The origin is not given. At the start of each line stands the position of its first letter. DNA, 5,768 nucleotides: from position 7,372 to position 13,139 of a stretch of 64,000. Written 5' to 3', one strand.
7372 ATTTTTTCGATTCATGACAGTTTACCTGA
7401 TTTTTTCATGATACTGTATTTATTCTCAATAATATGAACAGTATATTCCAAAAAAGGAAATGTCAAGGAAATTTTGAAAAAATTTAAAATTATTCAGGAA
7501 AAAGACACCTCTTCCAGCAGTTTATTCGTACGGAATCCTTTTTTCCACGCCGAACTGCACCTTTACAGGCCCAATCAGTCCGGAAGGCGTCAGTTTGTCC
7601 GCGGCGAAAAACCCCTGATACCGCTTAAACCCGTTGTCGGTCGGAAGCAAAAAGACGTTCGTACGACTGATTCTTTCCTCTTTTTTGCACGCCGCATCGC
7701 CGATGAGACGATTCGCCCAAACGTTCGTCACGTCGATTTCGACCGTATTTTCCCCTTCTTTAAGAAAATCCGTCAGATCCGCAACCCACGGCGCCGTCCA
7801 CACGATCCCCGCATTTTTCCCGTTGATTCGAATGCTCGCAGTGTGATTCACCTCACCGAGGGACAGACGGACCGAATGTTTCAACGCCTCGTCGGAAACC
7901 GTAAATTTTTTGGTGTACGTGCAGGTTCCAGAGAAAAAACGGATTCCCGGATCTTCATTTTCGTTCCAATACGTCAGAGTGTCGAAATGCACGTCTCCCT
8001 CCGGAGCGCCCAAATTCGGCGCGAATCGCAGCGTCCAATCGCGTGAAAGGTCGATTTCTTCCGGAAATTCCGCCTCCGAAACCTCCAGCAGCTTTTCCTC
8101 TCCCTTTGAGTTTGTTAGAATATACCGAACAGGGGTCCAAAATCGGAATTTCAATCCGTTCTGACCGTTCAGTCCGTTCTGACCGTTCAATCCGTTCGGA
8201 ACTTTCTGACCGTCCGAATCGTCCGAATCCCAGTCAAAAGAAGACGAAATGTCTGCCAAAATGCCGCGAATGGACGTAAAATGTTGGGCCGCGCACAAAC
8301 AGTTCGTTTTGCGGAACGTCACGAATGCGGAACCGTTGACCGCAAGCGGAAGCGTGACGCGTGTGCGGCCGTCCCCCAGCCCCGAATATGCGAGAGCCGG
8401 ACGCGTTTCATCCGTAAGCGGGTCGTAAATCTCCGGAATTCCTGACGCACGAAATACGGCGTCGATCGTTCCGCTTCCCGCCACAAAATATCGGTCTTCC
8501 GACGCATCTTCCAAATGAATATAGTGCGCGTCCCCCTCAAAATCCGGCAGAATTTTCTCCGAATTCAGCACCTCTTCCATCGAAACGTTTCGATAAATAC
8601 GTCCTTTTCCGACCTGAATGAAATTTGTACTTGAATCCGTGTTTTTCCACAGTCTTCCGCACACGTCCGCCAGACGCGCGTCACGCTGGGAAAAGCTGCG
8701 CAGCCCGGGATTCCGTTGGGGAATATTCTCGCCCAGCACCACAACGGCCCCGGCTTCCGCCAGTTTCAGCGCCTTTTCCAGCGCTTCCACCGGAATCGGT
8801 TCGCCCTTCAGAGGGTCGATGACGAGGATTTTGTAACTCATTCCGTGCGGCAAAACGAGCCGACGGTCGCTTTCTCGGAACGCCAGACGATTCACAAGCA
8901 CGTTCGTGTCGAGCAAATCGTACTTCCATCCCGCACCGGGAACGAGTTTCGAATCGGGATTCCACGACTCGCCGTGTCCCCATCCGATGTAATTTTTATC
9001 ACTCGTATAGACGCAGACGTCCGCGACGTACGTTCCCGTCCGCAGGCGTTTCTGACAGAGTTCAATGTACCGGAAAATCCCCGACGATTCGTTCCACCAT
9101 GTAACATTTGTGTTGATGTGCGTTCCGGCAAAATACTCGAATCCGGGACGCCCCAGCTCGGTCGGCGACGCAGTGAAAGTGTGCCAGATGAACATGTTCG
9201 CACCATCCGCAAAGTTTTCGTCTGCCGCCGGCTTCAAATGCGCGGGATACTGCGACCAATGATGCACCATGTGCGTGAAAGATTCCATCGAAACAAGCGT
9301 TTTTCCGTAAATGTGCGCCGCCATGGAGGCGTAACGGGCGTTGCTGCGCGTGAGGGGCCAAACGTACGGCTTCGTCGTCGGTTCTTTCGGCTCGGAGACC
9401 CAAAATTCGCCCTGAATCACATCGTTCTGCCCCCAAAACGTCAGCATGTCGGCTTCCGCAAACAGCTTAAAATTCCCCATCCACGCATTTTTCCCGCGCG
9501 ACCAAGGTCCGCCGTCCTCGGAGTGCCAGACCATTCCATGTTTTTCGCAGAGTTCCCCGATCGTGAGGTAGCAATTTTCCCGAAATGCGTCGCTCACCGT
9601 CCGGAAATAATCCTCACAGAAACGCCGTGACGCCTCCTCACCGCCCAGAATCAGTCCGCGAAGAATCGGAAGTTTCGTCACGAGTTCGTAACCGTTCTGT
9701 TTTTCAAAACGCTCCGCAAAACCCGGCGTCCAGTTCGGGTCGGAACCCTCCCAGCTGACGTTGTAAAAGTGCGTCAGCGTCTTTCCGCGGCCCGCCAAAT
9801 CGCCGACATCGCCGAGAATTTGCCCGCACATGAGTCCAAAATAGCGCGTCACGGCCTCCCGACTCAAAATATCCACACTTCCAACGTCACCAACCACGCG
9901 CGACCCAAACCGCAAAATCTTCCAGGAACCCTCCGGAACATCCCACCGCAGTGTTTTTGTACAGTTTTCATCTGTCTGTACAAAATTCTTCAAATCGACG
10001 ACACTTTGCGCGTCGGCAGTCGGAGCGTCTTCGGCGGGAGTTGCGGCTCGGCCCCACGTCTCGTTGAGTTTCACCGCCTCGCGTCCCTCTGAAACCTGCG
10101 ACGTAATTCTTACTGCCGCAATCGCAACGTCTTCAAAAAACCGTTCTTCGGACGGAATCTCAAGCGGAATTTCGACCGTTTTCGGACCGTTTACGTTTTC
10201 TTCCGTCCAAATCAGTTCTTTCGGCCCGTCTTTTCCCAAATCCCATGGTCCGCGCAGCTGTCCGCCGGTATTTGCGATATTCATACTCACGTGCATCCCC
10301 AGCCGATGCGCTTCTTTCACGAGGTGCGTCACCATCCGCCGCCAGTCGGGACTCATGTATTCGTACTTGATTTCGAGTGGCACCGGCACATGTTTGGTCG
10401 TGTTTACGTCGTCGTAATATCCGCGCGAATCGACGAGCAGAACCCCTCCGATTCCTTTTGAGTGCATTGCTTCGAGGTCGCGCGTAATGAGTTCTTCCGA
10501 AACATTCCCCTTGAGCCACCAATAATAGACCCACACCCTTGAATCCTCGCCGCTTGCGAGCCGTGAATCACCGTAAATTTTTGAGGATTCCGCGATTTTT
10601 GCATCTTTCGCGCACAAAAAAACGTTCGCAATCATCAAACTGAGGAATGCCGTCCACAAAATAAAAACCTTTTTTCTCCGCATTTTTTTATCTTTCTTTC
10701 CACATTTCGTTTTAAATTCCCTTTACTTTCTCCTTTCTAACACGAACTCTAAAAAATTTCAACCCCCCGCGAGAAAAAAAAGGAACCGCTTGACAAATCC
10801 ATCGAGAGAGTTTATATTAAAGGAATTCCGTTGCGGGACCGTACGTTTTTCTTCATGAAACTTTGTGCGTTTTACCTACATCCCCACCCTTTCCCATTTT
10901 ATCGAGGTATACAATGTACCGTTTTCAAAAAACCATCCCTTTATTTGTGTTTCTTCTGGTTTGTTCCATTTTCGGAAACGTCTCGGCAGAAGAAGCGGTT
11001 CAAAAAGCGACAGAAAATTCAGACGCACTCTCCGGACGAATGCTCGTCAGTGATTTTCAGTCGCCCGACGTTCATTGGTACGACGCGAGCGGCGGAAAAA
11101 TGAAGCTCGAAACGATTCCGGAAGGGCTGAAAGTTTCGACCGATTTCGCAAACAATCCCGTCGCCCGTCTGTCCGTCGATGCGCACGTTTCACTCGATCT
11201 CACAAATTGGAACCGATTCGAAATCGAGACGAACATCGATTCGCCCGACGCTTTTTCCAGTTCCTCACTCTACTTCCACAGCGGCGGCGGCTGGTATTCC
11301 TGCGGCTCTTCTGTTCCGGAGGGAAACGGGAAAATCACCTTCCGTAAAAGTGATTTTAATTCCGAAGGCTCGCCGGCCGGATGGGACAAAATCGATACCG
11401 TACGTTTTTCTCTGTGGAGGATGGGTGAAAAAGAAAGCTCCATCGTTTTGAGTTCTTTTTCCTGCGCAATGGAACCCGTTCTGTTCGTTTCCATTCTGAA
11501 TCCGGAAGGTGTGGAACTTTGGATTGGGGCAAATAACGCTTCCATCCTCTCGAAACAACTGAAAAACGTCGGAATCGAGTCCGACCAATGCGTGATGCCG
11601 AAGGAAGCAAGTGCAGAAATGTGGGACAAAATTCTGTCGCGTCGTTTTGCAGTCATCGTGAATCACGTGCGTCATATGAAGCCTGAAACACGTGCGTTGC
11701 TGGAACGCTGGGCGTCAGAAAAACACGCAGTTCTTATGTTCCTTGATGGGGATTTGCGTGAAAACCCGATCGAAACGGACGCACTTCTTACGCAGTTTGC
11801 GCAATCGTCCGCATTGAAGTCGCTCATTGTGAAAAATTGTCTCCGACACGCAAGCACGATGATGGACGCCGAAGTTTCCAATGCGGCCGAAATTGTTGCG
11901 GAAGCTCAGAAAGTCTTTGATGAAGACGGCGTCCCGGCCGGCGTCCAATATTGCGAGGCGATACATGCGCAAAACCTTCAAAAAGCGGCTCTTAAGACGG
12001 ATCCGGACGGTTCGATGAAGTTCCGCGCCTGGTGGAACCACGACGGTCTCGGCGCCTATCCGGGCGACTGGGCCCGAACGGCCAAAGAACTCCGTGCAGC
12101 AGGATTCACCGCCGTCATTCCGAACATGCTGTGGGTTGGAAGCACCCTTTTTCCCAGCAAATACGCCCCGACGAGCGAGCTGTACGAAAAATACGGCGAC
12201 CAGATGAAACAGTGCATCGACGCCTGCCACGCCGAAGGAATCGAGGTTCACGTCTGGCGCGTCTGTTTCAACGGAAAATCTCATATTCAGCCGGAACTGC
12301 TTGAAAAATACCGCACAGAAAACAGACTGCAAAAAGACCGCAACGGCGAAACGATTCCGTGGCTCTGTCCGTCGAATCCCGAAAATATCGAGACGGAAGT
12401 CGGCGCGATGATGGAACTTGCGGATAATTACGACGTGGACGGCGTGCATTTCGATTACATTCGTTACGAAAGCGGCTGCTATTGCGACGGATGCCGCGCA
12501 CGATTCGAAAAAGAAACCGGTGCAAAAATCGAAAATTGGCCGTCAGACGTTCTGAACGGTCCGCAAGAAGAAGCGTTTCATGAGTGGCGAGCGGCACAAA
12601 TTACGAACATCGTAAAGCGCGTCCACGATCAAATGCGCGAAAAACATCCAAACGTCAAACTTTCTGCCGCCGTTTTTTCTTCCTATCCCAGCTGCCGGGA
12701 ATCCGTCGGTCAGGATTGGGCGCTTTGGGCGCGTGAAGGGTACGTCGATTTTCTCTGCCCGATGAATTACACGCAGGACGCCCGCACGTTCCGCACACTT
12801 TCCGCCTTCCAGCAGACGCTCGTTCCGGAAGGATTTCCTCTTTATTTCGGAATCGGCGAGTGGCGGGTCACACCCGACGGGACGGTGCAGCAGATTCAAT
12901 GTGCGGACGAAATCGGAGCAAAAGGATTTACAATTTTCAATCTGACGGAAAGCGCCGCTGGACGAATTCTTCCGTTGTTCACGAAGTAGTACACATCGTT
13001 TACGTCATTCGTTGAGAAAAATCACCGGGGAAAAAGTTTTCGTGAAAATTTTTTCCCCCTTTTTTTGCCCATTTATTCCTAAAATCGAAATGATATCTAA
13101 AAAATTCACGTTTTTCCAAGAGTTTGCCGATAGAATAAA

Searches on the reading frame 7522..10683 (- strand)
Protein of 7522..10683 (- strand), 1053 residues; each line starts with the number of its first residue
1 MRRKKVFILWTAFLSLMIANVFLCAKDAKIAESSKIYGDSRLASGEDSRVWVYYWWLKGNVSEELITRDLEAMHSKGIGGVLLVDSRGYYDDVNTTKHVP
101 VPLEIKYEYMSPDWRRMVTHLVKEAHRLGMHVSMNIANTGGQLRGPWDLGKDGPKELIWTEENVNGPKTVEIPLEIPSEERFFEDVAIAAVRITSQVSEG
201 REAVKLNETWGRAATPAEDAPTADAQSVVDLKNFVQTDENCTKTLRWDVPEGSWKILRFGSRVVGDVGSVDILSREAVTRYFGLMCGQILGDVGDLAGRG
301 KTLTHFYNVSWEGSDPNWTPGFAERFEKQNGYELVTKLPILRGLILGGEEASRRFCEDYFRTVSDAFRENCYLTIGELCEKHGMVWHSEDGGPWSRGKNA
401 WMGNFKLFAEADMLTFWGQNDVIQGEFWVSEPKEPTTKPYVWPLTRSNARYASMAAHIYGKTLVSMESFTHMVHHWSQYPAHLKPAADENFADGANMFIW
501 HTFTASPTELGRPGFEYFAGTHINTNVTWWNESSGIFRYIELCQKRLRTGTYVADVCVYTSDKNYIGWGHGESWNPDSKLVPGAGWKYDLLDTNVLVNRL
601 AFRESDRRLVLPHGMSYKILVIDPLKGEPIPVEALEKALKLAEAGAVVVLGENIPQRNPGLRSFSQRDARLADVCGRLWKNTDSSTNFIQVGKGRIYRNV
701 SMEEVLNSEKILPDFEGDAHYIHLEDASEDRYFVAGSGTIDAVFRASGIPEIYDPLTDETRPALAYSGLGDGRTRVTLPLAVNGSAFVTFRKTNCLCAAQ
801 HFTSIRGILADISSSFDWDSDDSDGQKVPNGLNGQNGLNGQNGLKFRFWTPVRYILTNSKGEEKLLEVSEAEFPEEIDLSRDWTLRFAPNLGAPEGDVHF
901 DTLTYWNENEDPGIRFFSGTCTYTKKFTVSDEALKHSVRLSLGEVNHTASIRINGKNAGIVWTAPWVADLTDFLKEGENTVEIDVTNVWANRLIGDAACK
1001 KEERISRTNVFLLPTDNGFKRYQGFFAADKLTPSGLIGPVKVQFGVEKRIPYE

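Call 52: search_protein_families(library=pfam, proteins=[window:7522-10683:-], max_evalue=0.00001)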
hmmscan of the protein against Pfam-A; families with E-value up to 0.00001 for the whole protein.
window:7522-10683:- (1053 aa): 3 families
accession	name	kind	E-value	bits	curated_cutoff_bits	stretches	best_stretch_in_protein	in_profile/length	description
PF17132.9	Glyco_hydro_106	-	1.2e-107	361.7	29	2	207-762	199-738/743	alpha-L-rhamnosidase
PF02837.24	Glyco_hydro_2_N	-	1.8e-08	35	28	1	900-996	46-144/169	Glycosyl hydrolases family 2, sugar binding domain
PF22666.2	Glyco_hydro_2_N2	-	2.3e-07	31.5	27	1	905-991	34-123/167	Glycosyl hydrolase 2 galactose-binding domain-like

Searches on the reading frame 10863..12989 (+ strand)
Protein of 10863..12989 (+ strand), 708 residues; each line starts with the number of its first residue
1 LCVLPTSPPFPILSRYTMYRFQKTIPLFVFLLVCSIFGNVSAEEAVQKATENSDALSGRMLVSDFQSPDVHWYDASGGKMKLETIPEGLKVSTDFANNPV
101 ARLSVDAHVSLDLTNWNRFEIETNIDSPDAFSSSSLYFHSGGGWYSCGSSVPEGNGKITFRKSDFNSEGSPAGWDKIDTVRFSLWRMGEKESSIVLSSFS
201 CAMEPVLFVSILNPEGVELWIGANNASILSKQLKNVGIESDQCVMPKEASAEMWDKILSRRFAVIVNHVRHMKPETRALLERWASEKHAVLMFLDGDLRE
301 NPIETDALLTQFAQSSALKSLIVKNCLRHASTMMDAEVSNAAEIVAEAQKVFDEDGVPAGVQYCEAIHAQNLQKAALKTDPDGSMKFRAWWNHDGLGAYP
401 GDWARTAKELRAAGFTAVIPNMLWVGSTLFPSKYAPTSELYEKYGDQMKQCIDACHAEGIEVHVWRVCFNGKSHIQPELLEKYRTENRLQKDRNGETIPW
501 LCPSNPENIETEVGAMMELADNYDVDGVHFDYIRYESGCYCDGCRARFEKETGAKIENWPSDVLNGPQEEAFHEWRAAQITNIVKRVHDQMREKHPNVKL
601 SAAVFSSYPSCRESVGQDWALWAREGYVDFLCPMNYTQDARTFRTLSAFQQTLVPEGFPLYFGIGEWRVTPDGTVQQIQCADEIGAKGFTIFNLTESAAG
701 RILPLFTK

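Call 52: search_protein_families(library=pfam, proteins=[window:10863-12989:+], max_evalue=0.00001)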
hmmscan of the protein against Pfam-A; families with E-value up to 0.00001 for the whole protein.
window:10863-12989:+ (708 aa): 2 families
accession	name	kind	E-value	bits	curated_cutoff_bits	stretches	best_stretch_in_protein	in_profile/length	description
PF02638.21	GHL10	-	8e-23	81.5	27.9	1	408-643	26-268/311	Glycosyl hydrolase-like 10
PF13200.12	DUF4015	-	3.5e-09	36.6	27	1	439-636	54-226/313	Putative glycosyl hydrolase domain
